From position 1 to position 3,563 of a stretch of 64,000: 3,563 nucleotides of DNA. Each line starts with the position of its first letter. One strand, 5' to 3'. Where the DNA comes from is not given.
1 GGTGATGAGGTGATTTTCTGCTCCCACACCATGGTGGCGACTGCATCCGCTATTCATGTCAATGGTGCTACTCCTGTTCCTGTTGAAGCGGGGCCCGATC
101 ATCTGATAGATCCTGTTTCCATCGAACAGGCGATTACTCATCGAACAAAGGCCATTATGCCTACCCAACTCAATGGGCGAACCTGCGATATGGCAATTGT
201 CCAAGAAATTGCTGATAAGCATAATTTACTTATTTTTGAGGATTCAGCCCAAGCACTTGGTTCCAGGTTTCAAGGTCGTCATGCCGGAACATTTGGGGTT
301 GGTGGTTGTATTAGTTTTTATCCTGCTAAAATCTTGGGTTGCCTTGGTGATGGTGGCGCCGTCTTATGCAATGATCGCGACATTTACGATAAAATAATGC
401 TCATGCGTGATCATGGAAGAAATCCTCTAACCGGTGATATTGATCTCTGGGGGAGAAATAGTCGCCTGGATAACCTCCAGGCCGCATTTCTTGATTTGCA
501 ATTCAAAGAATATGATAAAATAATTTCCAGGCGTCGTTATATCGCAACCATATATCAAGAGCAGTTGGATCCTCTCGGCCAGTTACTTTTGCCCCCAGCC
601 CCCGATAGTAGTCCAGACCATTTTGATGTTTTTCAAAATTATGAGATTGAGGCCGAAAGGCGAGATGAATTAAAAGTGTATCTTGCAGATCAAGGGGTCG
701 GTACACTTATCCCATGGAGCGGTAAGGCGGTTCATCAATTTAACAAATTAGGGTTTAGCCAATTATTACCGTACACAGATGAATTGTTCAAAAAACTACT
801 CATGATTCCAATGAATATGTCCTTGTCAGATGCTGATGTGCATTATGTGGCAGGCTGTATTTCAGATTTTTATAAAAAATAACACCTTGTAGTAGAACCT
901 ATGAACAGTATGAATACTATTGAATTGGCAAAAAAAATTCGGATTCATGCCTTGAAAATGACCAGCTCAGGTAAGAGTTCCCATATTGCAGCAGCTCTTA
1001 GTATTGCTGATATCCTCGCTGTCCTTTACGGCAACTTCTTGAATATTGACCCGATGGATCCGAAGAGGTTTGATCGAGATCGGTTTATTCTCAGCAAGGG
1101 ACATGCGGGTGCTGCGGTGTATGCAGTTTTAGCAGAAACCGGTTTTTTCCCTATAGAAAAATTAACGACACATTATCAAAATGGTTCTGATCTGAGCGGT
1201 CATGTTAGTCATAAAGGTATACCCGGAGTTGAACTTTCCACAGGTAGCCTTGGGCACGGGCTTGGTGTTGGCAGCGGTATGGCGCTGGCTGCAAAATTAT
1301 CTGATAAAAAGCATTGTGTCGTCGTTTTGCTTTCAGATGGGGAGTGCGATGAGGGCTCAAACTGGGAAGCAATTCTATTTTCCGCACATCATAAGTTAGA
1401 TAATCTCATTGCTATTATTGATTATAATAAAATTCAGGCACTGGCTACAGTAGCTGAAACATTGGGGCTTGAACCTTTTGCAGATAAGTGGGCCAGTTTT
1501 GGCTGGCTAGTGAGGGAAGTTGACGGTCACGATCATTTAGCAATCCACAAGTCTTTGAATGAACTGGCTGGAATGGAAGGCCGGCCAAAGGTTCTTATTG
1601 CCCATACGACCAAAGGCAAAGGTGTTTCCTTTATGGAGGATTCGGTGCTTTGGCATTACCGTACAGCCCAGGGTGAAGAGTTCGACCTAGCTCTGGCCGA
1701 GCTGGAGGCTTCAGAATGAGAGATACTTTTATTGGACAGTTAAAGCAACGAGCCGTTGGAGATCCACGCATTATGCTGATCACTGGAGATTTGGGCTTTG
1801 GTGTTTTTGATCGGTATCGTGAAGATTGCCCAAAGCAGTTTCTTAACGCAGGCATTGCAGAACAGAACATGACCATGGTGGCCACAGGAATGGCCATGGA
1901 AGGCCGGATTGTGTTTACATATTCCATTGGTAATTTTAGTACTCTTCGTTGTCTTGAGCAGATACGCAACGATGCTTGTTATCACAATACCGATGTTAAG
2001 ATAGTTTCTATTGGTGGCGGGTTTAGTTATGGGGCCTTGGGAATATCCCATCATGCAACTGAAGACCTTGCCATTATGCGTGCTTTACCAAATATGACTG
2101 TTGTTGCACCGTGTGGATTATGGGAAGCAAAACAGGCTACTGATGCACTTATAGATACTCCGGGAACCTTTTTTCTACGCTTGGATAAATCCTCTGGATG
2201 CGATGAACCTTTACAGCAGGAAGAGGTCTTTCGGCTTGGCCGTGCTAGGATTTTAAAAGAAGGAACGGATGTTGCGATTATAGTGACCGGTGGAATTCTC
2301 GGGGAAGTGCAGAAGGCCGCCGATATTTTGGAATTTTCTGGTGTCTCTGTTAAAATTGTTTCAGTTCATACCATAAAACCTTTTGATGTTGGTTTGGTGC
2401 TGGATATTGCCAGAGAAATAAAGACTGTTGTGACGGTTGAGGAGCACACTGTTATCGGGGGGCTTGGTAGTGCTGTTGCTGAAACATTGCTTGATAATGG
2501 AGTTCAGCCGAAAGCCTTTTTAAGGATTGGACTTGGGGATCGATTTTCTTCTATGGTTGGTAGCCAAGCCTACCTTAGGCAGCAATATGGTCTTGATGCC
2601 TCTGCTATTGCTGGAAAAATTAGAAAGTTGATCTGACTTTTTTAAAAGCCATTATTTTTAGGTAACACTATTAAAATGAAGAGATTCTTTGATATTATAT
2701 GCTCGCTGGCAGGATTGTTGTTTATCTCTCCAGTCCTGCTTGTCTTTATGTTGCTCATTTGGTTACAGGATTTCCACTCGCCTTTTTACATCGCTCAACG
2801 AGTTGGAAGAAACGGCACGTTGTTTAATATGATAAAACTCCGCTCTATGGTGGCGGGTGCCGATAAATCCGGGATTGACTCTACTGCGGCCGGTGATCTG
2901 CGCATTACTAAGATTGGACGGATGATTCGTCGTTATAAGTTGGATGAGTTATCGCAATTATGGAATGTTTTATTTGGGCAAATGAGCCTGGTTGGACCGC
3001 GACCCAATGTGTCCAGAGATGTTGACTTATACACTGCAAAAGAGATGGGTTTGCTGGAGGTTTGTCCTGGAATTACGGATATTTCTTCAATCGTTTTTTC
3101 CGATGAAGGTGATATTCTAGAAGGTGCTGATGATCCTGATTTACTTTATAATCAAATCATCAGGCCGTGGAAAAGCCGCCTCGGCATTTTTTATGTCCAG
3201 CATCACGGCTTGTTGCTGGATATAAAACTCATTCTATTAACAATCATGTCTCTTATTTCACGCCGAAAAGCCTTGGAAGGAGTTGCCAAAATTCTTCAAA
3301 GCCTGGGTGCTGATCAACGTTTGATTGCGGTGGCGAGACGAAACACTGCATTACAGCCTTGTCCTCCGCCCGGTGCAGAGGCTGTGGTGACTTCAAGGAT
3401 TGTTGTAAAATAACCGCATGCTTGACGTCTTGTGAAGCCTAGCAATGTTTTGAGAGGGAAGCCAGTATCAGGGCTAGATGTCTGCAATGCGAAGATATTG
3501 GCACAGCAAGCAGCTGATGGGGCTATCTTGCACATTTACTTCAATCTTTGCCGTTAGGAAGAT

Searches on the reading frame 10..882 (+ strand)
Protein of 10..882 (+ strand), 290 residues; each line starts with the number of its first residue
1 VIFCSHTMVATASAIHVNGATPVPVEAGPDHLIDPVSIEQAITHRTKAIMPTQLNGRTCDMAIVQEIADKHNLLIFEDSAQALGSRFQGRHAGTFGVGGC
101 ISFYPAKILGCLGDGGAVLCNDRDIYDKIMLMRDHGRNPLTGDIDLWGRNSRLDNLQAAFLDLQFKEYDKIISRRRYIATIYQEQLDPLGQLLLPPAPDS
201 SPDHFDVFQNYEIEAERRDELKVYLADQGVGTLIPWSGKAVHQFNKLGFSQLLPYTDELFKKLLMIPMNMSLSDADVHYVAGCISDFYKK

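Call 61: search_protein_families(library=pfam, proteins=[window:10-882:+], max_evalue=0.0001)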
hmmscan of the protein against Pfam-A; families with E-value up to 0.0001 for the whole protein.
window:10-882:+ (290 aa): 1 family
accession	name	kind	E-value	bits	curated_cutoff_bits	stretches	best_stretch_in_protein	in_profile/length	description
PF01041.23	DegT_DnrJ_EryC1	-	1.8e-66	225.2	19.8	1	2-284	68-359/360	DegT/DnrJ/EryC1/StrS aminotransferase family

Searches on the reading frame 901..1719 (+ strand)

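Call 61: search_protein_families(library=pfam, proteins=[window:901-1719:+], max_evalue=0.0001)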
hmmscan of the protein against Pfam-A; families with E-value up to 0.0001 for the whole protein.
window:901-1719:+ (272 aa): 3 families
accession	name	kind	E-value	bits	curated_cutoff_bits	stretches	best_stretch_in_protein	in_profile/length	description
PF00456.26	Transketolase_N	-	1e-41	143.5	22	1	8-247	4-254/334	Transketolase, thiamine diphosphate binding domain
PF00676.26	E1_dh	-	6.2e-09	35.7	22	1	109-218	95-203/300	Dehydrogenase E1 component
PF13292.11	DXP_synthase_N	-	5.5e-07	29.6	21.2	1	6-179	18-174/274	1-deoxy-D-xylulose-5-phosphate synthase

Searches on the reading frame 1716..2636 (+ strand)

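Call 61: search_protein_families(library=pfam, proteins=[window:1716-2636:+], max_evalue=0.0001)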
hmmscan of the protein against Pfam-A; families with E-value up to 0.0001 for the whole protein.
window:1716-2636:+ (306 aa): 3 families
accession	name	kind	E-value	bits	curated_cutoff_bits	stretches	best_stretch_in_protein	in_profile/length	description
PF02779.29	Transket_pyr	-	2.4e-26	92.9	27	1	11-160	15-171/174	Transketolase, pyrimidine binding domain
PF02780.25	Transketolase_C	-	4e-24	85.3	25.9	1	175-298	1-124/124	Transketolase, C-terminal domain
PF17147.9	PFOR_II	-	2.1e-06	28.5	27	1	185-256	2-73/102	Pyruvate:ferredoxin oxidoreductase core domain II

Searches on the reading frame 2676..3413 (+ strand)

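Call 61: search_protein_families(library=pfam, proteins=[window:2676-3413:+], max_evalue=0.0001)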
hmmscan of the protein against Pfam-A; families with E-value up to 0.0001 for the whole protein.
window:2676-3413:+ (245 aa): 1 family
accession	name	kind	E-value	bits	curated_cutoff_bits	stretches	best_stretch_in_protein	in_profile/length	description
PF02397.22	Bac_transf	-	1.3e-48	165.4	27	1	2-194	1-178/179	Bacterial sugar transferase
